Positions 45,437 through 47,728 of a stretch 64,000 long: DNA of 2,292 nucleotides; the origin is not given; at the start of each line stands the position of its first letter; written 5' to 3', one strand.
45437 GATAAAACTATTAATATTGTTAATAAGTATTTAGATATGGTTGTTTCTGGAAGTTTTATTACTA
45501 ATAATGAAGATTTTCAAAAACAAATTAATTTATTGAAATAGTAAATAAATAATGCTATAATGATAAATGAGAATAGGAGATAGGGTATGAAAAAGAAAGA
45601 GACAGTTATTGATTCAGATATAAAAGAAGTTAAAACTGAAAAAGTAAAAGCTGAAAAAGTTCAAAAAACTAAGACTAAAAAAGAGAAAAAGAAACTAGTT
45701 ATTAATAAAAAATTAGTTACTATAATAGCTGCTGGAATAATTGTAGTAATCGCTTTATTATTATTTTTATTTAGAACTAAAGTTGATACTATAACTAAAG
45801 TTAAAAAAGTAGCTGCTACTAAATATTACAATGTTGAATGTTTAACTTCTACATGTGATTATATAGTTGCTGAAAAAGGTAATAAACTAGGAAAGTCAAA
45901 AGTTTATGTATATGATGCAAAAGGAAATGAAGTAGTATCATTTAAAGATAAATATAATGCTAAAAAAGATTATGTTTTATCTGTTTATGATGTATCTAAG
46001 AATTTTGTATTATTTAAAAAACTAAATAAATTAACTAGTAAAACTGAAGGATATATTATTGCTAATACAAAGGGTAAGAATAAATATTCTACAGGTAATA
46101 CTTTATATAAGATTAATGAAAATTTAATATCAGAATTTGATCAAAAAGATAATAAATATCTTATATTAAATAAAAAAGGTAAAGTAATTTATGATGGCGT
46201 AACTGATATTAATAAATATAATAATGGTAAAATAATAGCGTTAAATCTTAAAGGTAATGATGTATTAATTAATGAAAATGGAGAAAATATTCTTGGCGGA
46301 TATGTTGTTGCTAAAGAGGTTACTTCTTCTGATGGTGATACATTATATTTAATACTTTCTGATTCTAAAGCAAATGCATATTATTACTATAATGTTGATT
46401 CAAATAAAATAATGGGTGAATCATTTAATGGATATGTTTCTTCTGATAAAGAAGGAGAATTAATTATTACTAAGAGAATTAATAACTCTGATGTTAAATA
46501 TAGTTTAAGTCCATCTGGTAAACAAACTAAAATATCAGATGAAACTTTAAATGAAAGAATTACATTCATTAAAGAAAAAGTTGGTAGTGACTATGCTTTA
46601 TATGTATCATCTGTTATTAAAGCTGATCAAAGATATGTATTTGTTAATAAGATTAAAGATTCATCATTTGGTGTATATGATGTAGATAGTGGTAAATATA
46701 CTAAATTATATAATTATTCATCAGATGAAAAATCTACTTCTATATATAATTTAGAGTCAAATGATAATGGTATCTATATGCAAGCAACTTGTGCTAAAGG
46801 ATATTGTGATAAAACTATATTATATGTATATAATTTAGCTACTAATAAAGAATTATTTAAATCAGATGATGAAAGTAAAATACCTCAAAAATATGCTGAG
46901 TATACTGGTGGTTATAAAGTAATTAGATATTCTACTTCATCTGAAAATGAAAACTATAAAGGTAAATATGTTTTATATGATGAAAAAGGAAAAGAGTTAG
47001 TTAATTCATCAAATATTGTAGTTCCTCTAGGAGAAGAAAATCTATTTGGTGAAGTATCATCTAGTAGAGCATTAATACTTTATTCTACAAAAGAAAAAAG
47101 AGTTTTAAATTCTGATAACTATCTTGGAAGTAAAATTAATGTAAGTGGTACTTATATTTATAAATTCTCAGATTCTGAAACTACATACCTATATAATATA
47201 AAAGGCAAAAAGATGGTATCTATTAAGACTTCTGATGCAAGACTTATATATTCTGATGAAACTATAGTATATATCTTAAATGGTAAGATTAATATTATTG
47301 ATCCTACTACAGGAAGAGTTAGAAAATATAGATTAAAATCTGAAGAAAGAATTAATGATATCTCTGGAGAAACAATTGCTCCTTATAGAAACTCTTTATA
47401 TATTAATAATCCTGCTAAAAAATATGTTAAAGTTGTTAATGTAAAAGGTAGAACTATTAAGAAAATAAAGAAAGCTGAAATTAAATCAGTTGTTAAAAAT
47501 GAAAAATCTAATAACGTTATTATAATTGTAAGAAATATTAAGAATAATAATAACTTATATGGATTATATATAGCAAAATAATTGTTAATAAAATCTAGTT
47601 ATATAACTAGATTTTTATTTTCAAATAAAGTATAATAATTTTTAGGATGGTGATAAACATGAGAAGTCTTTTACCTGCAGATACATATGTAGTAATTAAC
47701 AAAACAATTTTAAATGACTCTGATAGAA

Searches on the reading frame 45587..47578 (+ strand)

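Call 4: search_protein_families(library=pfam, proteins=[window:45587-47578:+], max_evalue=1)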
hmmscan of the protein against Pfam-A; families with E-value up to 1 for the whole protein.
window:45587-47578:+ (664 aa): 1 family
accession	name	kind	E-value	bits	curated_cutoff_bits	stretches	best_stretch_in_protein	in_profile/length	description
PF13360.13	PQQ_2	-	0.12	12.5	27.6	1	542-640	104-205/233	Outer membrane protein assembly factor BamB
